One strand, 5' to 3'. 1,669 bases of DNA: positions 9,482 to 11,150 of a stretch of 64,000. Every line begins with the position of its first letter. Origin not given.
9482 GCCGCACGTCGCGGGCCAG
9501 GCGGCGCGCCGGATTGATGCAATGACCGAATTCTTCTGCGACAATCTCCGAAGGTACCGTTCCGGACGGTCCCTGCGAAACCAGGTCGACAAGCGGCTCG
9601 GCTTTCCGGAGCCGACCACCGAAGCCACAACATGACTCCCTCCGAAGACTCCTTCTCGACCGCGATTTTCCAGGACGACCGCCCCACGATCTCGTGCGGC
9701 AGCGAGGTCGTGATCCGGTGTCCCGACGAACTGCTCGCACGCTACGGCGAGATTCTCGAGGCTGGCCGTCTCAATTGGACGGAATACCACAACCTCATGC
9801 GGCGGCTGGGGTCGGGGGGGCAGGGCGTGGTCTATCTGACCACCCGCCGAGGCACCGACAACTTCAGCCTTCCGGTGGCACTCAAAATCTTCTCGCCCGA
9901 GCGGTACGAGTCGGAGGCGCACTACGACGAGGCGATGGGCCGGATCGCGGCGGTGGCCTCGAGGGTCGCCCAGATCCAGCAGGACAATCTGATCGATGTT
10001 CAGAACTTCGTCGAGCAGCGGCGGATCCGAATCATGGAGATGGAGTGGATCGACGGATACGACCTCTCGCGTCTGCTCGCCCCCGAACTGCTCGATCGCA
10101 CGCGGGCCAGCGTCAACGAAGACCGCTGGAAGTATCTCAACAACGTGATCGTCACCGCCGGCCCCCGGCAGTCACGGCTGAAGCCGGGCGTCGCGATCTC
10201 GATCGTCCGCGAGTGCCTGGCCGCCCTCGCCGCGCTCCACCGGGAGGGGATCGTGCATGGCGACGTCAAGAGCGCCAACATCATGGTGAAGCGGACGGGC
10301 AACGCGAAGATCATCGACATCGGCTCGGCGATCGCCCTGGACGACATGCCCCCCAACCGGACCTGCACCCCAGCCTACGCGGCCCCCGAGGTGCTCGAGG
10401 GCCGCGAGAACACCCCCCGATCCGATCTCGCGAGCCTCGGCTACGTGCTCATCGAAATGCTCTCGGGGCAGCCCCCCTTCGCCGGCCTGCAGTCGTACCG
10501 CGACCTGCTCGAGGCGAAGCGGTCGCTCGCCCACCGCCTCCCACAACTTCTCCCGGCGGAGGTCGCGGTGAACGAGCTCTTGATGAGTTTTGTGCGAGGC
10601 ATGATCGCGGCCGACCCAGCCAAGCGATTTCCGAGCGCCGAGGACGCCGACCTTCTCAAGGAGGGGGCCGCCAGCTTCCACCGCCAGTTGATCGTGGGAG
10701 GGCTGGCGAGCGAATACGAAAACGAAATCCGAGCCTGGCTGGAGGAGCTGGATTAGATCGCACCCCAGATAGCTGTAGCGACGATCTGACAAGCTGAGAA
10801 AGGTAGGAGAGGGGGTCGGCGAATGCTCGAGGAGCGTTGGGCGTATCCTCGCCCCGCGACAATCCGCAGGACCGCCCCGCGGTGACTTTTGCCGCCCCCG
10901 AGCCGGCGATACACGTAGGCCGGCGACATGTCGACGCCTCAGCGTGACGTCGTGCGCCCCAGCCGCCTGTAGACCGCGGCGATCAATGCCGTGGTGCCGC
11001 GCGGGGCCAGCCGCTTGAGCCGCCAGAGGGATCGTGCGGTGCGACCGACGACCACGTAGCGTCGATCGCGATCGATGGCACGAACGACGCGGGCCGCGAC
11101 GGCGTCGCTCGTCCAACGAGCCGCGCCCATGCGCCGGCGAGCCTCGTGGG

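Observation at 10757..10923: Dispersed ~170-nt noncoding element, copy 1: starts one base after the kinase TAG stop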

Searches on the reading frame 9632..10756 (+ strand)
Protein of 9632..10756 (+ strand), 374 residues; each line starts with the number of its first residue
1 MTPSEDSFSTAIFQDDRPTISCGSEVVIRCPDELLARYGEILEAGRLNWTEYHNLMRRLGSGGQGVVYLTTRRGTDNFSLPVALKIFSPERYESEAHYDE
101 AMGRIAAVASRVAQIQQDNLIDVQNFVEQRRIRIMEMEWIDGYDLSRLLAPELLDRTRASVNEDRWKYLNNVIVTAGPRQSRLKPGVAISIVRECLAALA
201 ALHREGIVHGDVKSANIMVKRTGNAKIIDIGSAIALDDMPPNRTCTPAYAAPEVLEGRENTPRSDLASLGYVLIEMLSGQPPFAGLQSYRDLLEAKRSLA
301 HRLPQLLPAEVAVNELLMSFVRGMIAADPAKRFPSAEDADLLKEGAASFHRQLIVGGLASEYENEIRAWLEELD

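Call 32: find_encoding_contigs(protein=window:9632-10756:+, flank=3000, max_places=6)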
Protein window:9632-10756:+ (374 aa): no gene with exactly this product is on record in the collection.

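Call 71: search_protein_families(library=pfam, proteins=[window:9632-10753:+])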
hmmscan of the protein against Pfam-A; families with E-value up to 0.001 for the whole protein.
window:9632-10753:+ (374 aa): 6 families
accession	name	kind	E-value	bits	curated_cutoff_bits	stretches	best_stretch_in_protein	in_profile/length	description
PF00069.31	Pkinase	-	7.7e-37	127.5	31.7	1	55-333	3-252/263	Protein kinase domain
PF07714.23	PK_Tyr_Ser-Thr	-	3.4e-21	76.1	23.1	1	55-311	3-233/258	Protein tyrosine and serine/threonine kinase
PF17667.7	Pkinase_fungal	-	1.1e-09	37.9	24.1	1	189-275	289-385/387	Fungal protein kinase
PF01636.29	APH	-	1.5e-05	25.3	23.2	1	92-229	87-193/239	Phosphotransferase enzyme family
PF07387.17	Seadorna_VP7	-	0.0004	19.9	20.3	1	191-232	146-189/308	Seadornavirus VP7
PF01163.29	RIO1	-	0.00044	20.4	22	0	190-237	108-155/187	RIO domain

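Call 79: find_homologous_proteins(query=window:9632-10753:+, max_evalue=1e-40)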
Query window:9632-10753:+ (374 aa): 4148 proteins with E <= 1e-40 among 8000 candidates; the best 120 are listed.
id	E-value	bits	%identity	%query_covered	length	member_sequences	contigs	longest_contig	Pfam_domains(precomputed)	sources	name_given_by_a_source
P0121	3.3e-245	830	100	100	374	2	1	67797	PF07714.24,PF00069.32,PF17667.8,PF01636.30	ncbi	ncbi:MAG: serine/threonine-protein kinase [Planctomycetia bacterium]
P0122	9.2e-227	770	91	100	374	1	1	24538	PF07714.24,PF00069.32,PF17667.8,PF01636.30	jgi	jgi:serine/threonine-protein kinase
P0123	1.7e-224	762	90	100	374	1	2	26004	PF07714.24,PF00069.32,PF17667.8,PF01636.30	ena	-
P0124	5.0e-224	761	90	100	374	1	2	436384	PF07714.24,PF00069.32,PF17667.8,PF01636.30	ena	-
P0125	5.2e-222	754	90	100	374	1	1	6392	PF07714.24,PF00069.32,PF17667.8,PF01636.30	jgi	-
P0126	7.8e-221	750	89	99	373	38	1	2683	PF07714.24,PF00069.32,PF17667.8,PF01636.30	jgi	jgi:serine/threonine protein kinase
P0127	1.1e-220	750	90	100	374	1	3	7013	PF07714.24,PF00069.32,PF17667.8,PF01636.30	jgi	jgi:serine/threonine-protein kinase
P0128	4.7e-220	748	89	100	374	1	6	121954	PF07714.24,PF00069.32,PF17667.8,PF01636.30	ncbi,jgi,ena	jgi:serine/threonine protein kinase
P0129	9.1e-212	720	86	98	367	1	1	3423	PF07714.24,PF00069.32,PF17667.8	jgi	jgi:serine/threonine-protein kinase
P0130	2.6e-211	719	84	100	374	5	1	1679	PF07714.24,PF00069.32,PF17667.8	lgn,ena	-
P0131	1.1e-210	717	87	98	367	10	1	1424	PF07714.24,PF00069.32,PF17667.8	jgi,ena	jgi:serine/threonine-protein kinase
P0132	4.4e-210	715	86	98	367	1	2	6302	PF07714.24,PF00069.32,PF17667.8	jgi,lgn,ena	jgi:serine/threonine-protein kinase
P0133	6.1e-210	714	86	98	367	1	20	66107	PF07714.24,PF00069.32,PF17667.8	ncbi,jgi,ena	jgi:serine/threonine-protein kinase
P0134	2.3e-209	713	86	98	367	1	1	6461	PF07714.24,PF00069.32,PF17667.8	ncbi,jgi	jgi:serine/threonine-protein kinase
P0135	3.9e-209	712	84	100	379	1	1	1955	PF07714.24,PF00069.32,PF17667.8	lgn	-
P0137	8.1e-209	711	85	98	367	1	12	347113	PF07714.24,PF00069.32,PF17667.8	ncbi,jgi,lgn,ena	ncbi:MAG: serine/threonine-protein kinase [Planctomycetia bacterium]|jgi:serine/threonine protein ki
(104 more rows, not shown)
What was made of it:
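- Tried and rejected: The kinase is 100% identical to a protein of an NCBI 'Planctomycetia bacterium' MAG (call 79).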

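Call 80: find_encoding_contigs(protein=P0122, flank=2000, max_places=2)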
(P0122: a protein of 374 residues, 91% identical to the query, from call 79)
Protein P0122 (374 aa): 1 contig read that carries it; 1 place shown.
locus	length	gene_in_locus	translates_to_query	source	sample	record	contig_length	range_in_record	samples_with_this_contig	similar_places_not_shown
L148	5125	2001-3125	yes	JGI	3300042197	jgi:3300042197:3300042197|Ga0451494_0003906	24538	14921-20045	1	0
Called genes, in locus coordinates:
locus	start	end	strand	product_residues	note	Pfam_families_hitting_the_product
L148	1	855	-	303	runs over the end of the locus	-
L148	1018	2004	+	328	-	PF00389:2-Hacid_dh, PF02826:2-Hacid_dh_C, PF03446:NAD_binding_2 (faint)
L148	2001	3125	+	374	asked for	PF00069:Pkinase, PF01636:APH (faint), PF07714:PK_Tyr_Ser-Thr, PF17667:Pkinase_fungal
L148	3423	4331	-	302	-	PF07719:TPR_2 (faint), PF13371:TPR_9 (faint), PF13432:TPR_16 (faint)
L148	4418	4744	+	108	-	PF20593:DUF6793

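Call 81: find_encoding_contigs(protein=P0124, flank=2000, max_places=2)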
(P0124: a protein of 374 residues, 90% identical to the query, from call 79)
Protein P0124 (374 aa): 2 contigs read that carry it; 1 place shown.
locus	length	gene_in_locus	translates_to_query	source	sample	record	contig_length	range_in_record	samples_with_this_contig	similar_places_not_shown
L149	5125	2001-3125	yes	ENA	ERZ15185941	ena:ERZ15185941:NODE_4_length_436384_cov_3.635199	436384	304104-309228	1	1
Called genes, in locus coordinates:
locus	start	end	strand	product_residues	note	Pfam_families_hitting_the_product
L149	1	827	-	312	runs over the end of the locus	-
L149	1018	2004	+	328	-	PF00389:2-Hacid_dh, PF02826:2-Hacid_dh_C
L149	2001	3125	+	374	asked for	PF00069:Pkinase, PF07714:PK_Tyr_Ser-Thr, PF01636:APH (faint), PF17667:Pkinase_fungal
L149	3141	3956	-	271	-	PF00106:adh_short, PF08659:KR, PF13561:adh_short_C2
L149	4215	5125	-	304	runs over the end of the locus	PF07719:TPR_2 (faint), PF13432:TPR_16 (faint)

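Call 82: find_encoding_contigs(protein=P0128, flank=2000, max_places=2)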
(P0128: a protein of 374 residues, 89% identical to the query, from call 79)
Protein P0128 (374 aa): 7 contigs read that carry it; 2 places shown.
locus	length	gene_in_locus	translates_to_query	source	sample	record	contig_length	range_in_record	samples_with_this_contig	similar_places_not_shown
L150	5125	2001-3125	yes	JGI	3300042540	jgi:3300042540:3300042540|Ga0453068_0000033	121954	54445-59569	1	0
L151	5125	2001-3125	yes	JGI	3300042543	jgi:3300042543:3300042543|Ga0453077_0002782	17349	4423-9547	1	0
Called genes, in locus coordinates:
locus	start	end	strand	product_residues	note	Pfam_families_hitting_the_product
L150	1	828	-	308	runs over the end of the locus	-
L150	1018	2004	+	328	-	PF00389:2-Hacid_dh, PF02826:2-Hacid_dh_C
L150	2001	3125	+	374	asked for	PF00069:Pkinase, PF01636:APH (faint), PF07714:PK_Tyr_Ser-Thr, PF17667:Pkinase_fungal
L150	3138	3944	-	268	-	PF00106:adh_short, PF08659:KR, PF13561:adh_short_C2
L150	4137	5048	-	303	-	PF13371:TPR_9 (weak)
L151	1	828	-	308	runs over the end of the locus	-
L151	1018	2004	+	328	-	PF00389:2-Hacid_dh, PF02826:2-Hacid_dh_C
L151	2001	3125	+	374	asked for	PF00069:Pkinase, PF01636:APH (faint), PF07714:PK_Tyr_Ser-Thr, PF17667:Pkinase_fungal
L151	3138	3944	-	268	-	PF00106:adh_short, PF08659:KR, PF13561:adh_short_C2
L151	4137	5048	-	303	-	PF13371:TPR_9 (weak)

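Call 83: find_encoding_contigs(protein=P0137, flank=2000, max_places=2)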
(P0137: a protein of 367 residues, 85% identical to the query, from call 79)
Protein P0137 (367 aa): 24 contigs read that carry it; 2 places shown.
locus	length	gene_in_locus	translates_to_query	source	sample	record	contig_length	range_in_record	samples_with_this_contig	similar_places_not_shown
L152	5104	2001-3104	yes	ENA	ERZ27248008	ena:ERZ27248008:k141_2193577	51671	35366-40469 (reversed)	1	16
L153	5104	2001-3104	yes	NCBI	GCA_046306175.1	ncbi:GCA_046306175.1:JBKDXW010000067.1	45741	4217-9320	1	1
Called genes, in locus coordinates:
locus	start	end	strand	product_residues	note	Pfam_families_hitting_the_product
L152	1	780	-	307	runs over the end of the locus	-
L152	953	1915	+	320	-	PF00389:2-Hacid_dh, PF02826:2-Hacid_dh_C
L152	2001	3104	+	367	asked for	PF00069:Pkinase, PF07714:PK_Tyr_Ser-Thr, PF17667:Pkinase_fungal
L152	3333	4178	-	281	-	PF00106:adh_short, PF08659:KR, PF13561:adh_short_C2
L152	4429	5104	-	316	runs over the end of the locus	PF13371:TPR_9 (faint)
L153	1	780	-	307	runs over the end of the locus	-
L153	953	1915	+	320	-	PF00389:2-Hacid_dh, PF02826:2-Hacid_dh_C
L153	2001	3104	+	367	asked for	PF00069:Pkinase, PF07714:PK_Tyr_Ser-Thr, PF17667:Pkinase_fungal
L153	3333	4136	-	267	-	PF00106:adh_short, PF08659:KR, PF13561:adh_short_C2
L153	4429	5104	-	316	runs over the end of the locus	PF13371:TPR_9 (faint)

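Call 85: find_encoding_contigs(protein=P0121, flank=500, max_places=2)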
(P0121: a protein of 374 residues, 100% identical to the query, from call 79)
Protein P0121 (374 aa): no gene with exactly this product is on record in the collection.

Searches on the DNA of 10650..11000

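Call 12: search_rna_families(source=window, start=10650, end=11000, threshold=evalue, max_evalue=10, show_alignments=2)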
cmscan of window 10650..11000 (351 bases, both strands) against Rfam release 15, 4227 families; matches with E-value up to 10: 1.
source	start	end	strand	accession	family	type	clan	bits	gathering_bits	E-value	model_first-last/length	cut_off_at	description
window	10810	10877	-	RF00802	mir-207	Gene; miRNA;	-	16.9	88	1.6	1-78/78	no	mir-207 microRNA precursor family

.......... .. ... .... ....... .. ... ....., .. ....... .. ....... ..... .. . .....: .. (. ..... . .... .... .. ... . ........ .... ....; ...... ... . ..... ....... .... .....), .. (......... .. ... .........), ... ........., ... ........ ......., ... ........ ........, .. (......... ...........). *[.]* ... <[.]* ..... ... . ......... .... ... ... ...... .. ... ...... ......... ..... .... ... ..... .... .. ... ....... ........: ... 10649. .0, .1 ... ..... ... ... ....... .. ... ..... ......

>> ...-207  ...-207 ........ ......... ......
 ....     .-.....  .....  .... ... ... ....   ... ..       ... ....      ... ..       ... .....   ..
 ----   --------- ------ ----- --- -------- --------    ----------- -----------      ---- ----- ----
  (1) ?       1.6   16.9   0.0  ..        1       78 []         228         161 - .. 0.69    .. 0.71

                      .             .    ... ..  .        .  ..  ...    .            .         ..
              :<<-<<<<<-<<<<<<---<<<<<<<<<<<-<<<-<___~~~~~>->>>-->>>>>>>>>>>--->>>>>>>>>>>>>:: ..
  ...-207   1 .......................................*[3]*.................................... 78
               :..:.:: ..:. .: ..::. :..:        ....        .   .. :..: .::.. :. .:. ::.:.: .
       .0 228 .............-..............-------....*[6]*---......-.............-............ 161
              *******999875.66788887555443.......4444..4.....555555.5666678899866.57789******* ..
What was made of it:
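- On Any Rfam RNA family: On copy 1 the best sub-threshold hit is mir-207 at 16.9 bits against a threshold of 88 (call 12).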
